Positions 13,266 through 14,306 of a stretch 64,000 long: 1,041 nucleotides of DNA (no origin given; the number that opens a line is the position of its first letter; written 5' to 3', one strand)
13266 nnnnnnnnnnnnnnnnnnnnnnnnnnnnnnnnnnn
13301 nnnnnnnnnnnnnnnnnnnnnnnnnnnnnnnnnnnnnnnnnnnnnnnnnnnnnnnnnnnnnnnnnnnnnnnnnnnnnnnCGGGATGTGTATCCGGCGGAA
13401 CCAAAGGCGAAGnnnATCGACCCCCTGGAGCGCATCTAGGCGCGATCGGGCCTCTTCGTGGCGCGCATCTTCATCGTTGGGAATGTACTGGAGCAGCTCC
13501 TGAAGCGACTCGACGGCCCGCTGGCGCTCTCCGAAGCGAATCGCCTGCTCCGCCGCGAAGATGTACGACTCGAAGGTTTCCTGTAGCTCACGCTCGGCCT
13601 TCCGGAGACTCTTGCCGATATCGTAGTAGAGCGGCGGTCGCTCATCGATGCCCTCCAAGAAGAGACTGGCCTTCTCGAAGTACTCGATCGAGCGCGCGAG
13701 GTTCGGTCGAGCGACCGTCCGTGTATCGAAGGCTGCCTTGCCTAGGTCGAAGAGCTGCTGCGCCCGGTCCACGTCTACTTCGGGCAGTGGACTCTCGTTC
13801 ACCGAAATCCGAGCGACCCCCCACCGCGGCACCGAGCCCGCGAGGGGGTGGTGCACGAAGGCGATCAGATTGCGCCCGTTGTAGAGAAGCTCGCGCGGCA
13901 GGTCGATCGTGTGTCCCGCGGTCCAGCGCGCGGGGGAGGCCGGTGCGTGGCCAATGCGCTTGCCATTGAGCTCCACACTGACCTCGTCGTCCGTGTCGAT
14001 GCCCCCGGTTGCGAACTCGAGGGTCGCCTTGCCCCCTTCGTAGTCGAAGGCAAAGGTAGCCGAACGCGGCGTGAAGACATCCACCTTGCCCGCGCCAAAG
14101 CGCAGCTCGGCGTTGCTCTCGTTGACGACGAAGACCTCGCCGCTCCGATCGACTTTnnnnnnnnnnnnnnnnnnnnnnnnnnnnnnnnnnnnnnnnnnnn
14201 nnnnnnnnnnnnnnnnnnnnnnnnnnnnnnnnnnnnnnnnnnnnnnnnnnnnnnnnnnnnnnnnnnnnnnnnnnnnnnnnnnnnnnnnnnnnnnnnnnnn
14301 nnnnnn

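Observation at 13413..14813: FHA-TM-periplasmic protein with YscD/EscD-like topology as an integral Tad operon member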

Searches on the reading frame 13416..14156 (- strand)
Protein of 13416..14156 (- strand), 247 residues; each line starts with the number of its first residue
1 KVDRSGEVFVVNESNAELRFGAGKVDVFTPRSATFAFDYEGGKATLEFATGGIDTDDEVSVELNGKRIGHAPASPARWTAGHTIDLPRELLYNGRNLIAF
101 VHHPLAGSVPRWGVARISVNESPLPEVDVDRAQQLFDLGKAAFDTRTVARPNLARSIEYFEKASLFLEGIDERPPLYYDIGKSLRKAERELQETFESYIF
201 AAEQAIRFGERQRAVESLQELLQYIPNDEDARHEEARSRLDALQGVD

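Call 26: search_solved_structures(query=A2, max_evalue=10)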
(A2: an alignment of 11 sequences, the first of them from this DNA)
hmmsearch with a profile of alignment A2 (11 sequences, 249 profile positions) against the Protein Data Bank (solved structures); distinct sequences matched with E-value up to 10: 15.
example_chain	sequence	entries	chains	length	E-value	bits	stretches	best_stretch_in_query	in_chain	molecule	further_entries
8re7_A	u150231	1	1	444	0.1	15.1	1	174-237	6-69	Aspartyl/asparaginyl beta-hydroxylase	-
8re8_A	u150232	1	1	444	0.1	15.1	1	174-237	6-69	Aspartyl/asparaginyl beta-hydroxylase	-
8re5_A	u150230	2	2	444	0.1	15.1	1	174-237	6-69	Aspartyl/asparaginyl beta-hydroxylase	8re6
8re9_A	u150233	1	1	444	0.1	15.1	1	174-237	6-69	Aspartyl/asparaginyl beta-hydroxylase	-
9fvu_A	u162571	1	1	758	0.18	14.3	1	174-237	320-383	Aspartyl/asparaginyl beta-hydroxylase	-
9v39_A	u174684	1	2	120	0.25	13.8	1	178-228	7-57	De novo designed serotonin binder SROb2_30, chain A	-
2jv8_A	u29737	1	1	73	0.33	13.4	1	47-79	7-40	Uncharacterized protein NE1242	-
9fvx_A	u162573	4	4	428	0.38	13.2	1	191-237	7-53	Aspartyl/asparaginyl beta-hydroxylase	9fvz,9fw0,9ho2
7yb9_A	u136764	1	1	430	0.38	13.2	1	191-237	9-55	Aspartyl/asparaginyl beta-hydroxylase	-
7e6j_A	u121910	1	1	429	0.39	13.2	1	191-237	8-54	Aspartyl/asparaginyl beta-hydroxylase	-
5jqy_A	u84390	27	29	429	0.39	13.2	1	191-237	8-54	Aspartyl/asparaginyl beta-hydroxylase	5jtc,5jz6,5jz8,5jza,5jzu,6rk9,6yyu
6q9f_A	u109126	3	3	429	0.39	13.2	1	191-237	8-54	Aspartyl/asparaginyl beta-hydroxylase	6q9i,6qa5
9euz_A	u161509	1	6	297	0.59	12.6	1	91-164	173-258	Uncharacterized protein TM_1410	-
2aam_A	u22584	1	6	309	0.64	12.5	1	91-164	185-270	Hypothetical protein TM1410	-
9eux_G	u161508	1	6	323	0.69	12.4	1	91-164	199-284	Uncharacterized protein TM_1410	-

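Call 35: search_protein_representatives(alignment_id=A2)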
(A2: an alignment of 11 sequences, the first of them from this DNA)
Query: 11 sequences, 249 profile positions. Proteins with E-value up to 0.001 (for the whole library): 1420; up to 1e-10: 855; up to 1e-30: 311. The best 150 are listed.
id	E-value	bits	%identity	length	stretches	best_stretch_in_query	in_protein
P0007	5.1e-106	369.9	-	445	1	2-245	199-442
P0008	5.5e-106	369.8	-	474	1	1-247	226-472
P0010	3.2e-105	367.3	-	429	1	2-246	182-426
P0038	3.2e-105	367.3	-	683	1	1-247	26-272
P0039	3.4e-102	357.4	-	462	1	1-245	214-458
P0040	3.7e-94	331.0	-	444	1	3-245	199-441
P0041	4.1e-93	327.6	-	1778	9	20-132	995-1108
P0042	2.4e-91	321.8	-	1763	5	30-120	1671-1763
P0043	1.3e-89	316.2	-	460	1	3-245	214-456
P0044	1.5e-88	312.7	-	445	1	1-245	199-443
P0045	3.6e-87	308.2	-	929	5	31-119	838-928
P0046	2.4e-86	305.4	-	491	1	2-246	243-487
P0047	4.9e-85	301.2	-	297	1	2-247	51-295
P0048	7.6e-85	300.5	-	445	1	3-245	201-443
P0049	1.4e-84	299.6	-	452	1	3-243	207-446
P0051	9.0e-83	293.7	-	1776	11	27-121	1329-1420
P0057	1.7e-79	283.0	-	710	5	17-119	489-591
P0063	7.0e-75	267.9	-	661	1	3-244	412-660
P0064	7.5e-72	258.0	-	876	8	13-130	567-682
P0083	1.1e-57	211.6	-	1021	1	7-243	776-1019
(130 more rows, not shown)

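Call 36: search_protein_families(library=pfam, proteins=[P0041, P0045, P0057, P0064, P0038, P0063, P0083], max_evalue=0.01)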
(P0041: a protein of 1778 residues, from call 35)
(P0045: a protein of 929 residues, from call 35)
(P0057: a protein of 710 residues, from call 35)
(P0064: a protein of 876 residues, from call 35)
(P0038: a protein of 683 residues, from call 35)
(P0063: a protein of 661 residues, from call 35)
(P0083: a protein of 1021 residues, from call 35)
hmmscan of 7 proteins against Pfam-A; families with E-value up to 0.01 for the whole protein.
P0041 (1778 aa): 7 families
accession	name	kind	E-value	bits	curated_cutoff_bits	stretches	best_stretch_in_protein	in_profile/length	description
PF00082.27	Peptidase_S8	-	7.2e-33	114.6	21.8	1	1128-1396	1-277/288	Subtilase family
PF01483.27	P_proprotein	-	2.5e-07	31.1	21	1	1511-1565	19-75/86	Proprotein convertase P-domain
PF24108.1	DUF7383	-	1.2e-06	29.2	27.9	0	171-245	31-104/123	Family of unknown function (DUF7383)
PF14683.12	CBM-like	-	2.5e-06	27.9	27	0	569-611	108-154/160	Polysaccharide lyase family 4, domain III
PF00353.25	HemolysinCabind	-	3.4e-06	27.3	23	1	1677-1705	7-35/36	RTX calcium-binding nonapeptide repeat (4 copies)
PF17789.7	MG4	-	0.00099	19.7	24.7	0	165-193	46-73/95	Macroglobulin domain MG4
PF16355.11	DUF4982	-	0.0078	16.6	23.9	0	678-690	14-26/61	Domain of unknown function (DUF4982)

P0045 (929 aa): 5 families
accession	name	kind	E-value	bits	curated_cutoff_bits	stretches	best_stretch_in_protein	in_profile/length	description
PF08329.16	ChitinaseA_N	-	1.7e-07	31.4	21.2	0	489-515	39-65/133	Chitinase A, N-terminal domain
PF05345.18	He_PIG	-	7.7e-05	23.5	24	0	56-87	53-82/96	Putative Ig domain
PF11306.15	DUF3108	-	0.00023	21.5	26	0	235-298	64-125/209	Protein of unknown function (DUF3108)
PF16355.11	DUF4982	-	0.0014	19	23.9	0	502-517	12-27/61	Domain of unknown function (DUF4982)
PF17963.7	Big_9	-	0.0041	18.4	23.6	1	10-88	12-78/89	Bacterial Ig domain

P0057 (710 aa): 1 family
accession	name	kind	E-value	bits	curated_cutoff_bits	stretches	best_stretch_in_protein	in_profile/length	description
PF00041.27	fn3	-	0.00052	20.6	25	1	45-112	17-80/84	Fibronectin type III domain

P0064 (876 aa): 9 families
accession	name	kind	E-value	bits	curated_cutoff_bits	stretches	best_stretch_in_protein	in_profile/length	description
PF17957.7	Big_7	-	2.2e-06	28.6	24.1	0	595-654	16-69/70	Bacterial Ig domain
PF17789.7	MG4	-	3e-06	27.8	24.7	0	203-248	29-73/95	Macroglobulin domain MG4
PF24108.1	DUF7383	-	4.1e-06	27.5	27.9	0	595-657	43-104/123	Family of unknown function (DUF7383)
PF16244.11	DUF4901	-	5.4e-06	27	27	0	460-488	108-136/148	YcdB, YcdC repeated domain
PF16355.11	DUF4982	-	2.1e-05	24.8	23.9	0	612-624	13-25/61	Domain of unknown function (DUF4982)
PF22762.1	NrS1-pol-like_tail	-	0.00042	20.8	27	0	136-171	11-46/100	NrS-1 polymerase-like, tail domain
PF19002.5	DUF5731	-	0.00075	20.4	27.1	0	582-604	24-46/108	Family of unknown function (DUF5731)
PF12084.13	DUF3561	-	0.0059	17.2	25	0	627-656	25-54/107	Protein of unknown function (DUF3561)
PF01562.24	Pep_M12B_propep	-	0.0081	17.2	23.7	0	224-248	31-55/93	Reprolysin family propeptide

P0038 (683 aa): 2 families
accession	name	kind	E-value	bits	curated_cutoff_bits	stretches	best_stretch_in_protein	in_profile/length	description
PF03065.20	Glyco_hydro_57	-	2.3e-17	63.7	21.2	1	338-476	71-208/291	Glycosyl hydrolase family 57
PF01074.27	Glyco_hydro_38N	-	0.0031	17.4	25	1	349-435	54-141/270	Glycosyl hydrolases family 38 N-terminal domain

P0063 (661 aa): 2 families
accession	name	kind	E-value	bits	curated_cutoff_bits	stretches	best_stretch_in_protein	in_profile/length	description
PF00498.31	FHA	-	8.9e-20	71.3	20.7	1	32-96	1-67/67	FHA domain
PF16697.10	Yop-YscD_cpl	-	1.6e-18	67.2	33.2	1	15-103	2-91/94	Inner membrane component of T3SS, cytoplasmic domain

P0083 (1021 aa): 2 families
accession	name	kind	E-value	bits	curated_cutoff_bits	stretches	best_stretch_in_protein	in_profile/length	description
PF00498.31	FHA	-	9.6e-20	71.2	20.7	1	18-82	1-67/67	FHA domain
PF16697.10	Yop-YscD_cpl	-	1.9e-17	63.7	33.2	1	3-89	4-91/94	Inner membrane component of T3SS, cytoplasmic domain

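Call 41: find_homologous_proteins(query=A2, max_evalue=0.00001)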
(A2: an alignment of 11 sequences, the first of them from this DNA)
Query A2 (11 sequences) (247 aa, profile of the alignment): 281 proteins with E <= 0.00001 among 8000 candidates; the best 120 are listed.
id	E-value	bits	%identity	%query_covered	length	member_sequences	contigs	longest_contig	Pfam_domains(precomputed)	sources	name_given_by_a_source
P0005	2.1e-106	373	75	99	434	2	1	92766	PF00498.32,PF16697.11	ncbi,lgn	ncbi:MAG: FHA domain-containing protein [Myxococcota bacterium]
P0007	1.6e-105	370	62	98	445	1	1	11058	PF00498.32,PF16697.11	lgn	-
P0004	9.6e-104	364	75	99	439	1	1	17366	PF00498.32,PF16697.11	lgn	-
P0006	4.3e-101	355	82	99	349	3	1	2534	-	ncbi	ncbi:MAG: hypothetical protein AAFQ82_13920, partial [Myxococcota bacterium]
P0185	5.2e-97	342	48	99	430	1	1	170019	PF00498.32,PF16697.11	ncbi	-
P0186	3.0e-93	330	47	99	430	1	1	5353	PF00498.32,PF16697.11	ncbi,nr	ncbi:MAG: FHA domain-containing protein [Deltaproteobacteria bacterium]|nr:FHA domain-containing pro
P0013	3.4e-91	323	28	97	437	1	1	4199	PF00498.32,PF16697.11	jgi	jgi:hypothetical protein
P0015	5.3e-89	316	26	90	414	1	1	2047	PF00498.32,PF16697.11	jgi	jgi:pSer/pThr/pTyr-binding forkhead associated (FHA) protein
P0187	3.1e-86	307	31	90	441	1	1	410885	PF00498.32,PF16697.11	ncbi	-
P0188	4.5e-86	306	26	90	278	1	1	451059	-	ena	-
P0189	5.0e-86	306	27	90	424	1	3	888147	PF00498.32,PF16697.11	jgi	jgi:hypothetical protein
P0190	9.0e-86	305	27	90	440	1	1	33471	PF00498.32,PF16697.11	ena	-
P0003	9.9e-86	305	79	83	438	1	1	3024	PF00498.32,PF16697.11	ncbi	ncbi:MAG: FHA domain-containing protein [Myxococcota bacterium]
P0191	1.6e-85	304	27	90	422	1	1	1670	PF00498.32,PF16697.11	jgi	jgi:hypothetical protein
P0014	2.1e-85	304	25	90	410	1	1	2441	PF00498.32,PF16697.11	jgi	-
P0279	6.1e-63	230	26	89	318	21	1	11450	-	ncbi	ncbi:MAG: hypothetical protein ACJ79T_05945 [Myxococcales bacterium]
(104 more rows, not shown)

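Call 42: find_encoding_contigs(protein=P0187, flank=8000, max_places=1)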
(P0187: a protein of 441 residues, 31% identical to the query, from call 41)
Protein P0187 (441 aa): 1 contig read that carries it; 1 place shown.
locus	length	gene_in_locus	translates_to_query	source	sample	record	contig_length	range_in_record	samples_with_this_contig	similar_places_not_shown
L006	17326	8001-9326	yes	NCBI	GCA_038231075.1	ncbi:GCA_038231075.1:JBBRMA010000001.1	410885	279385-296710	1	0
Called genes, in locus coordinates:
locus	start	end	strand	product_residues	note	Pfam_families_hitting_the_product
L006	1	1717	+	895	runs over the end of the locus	PF05157:MshEN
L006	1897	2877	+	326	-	PF13487:HD_5 (faint)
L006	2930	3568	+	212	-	PF07638:Sigma70_ECF, PF04542:Sigma70_r2, PF08281:Sigma70_r4_2, PF04545:Sigma70_r4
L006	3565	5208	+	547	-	PF13490:zf-HC2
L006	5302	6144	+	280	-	PF08666:SAF (weak), PF16976:RcpC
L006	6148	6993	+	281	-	PF00482:T2SSF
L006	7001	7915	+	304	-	PF00482:T2SSF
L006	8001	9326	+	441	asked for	PF16697:Yop-YscD_cpl, PF00498:FHA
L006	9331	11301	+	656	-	PF16697:Yop-YscD_cpl, PF00498:FHA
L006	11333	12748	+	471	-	PF13742:tRNA_anti_2, PF01336:tRNA_anti-codon, PF02601:Exonuc_VII_L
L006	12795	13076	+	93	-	PF02609:Exonuc_VII_S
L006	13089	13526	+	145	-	PF00072:Response_reg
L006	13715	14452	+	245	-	PF01479:S4 (weak), PF01728:FtsJ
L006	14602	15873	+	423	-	PF00512:HisKA, PF02518:HATPase_c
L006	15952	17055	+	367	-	PF04536:TPM_phosphatase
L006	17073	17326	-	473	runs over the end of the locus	PF00772:DnaB, PF13481:AAA_25, PF03796:DnaB_C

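Call 43: find_encoding_contigs(protein=P0189, flank=8000, max_places=1)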
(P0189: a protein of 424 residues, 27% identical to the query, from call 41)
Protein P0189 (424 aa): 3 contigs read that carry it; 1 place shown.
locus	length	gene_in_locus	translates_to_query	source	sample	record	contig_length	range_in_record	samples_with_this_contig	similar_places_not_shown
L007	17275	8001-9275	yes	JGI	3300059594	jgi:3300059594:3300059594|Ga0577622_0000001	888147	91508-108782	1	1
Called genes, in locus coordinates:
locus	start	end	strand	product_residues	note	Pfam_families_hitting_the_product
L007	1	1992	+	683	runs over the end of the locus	PF05157:MshEN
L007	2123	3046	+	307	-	PF13487:HD_5 (weak)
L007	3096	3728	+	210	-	PF07638:Sigma70_ECF, PF04542:Sigma70_r2, PF08281:Sigma70_r4_2, PF04545:Sigma70_r4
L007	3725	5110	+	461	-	PF13490:zf-HC2 (weak)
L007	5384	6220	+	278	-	PF08666:SAF, PF16976:RcpC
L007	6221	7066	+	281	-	PF00482:T2SSF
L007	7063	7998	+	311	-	PF00482:T2SSF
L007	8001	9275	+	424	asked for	PF16697:Yop-YscD_cpl, PF00498:FHA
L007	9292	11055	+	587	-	PF16697:Yop-YscD_cpl, PF00498:FHA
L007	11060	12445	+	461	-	PF13742:tRNA_anti_2, PF01336:tRNA_anti-codon, PF02601:Exonuc_VII_L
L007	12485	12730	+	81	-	PF02609:Exonuc_VII_S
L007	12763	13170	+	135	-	PF00072:Response_reg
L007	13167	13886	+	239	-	PF01479:S4 (weak), PF01728:FtsJ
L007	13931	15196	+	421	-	PF00512:HisKA, PF02518:HATPase_c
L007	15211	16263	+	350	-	-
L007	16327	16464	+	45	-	-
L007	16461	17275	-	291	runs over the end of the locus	PF01522:Polysacc_deac_1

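Call 44: find_encoding_contigs(protein=P0279, flank=8000, max_places=1)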
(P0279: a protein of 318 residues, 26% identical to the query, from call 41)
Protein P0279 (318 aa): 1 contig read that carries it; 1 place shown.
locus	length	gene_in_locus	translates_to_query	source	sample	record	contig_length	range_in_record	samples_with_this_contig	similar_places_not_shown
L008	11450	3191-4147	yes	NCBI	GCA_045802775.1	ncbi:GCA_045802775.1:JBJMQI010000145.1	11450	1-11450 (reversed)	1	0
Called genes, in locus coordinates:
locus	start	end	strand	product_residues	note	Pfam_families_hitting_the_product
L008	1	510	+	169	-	?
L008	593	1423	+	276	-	PF08666:SAF, PF16976:RcpC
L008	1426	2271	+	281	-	PF00482:T2SSF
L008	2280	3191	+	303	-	PF00482:T2SSF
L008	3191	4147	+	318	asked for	-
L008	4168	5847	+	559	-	PF16697:Yop-YscD_cpl, PF00498:FHA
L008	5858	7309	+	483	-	PF13742:tRNA_anti_2, PF01336:tRNA_anti-codon, PF02601:Exonuc_VII_L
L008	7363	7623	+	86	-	PF02609:Exonuc_VII_S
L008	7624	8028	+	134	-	PF00072:Response_reg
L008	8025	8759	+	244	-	PF01479:S4 (weak), PF01728:FtsJ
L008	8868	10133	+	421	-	PF00512:HisKA, PF02518:HATPase_c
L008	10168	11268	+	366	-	PF04536:TPM_phosphatase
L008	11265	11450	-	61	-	PF03796:DnaB_C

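Call 45: predict_structure(alignment_id=A2)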
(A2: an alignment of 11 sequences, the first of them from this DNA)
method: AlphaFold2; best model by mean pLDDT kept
length: 247 residues; sequences in the alignment: 11
mean_pLDDT: 92.0   pTM: 0.62
mean pLDDT of the five models: 92.0, 91.6, 91.3, 91.2, 81.2
residues with pLDDT >= 90: 190; 70-90: 53; 50-70: 3; < 50: 1
segments of 3 or more residues with pLDDT < 50: none
pLDDT, mean of each block of 10 residues (from residue 1): 91 92 92 95 92 92 96 89 90 95 80 94 88 97 93 95 89 91 95 95 95 96 91 93 79
secondary structure, 60 per line:
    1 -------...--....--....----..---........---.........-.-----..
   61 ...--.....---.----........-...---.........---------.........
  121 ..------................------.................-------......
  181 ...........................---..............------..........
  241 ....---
elements in order: E8-10 H13-16 E19-22 E32-39 E43-51 E59-63 E66-70 E79-86 E94-102 E112-122 H129-144 H151-167 H175-207 H211-224 H231-244
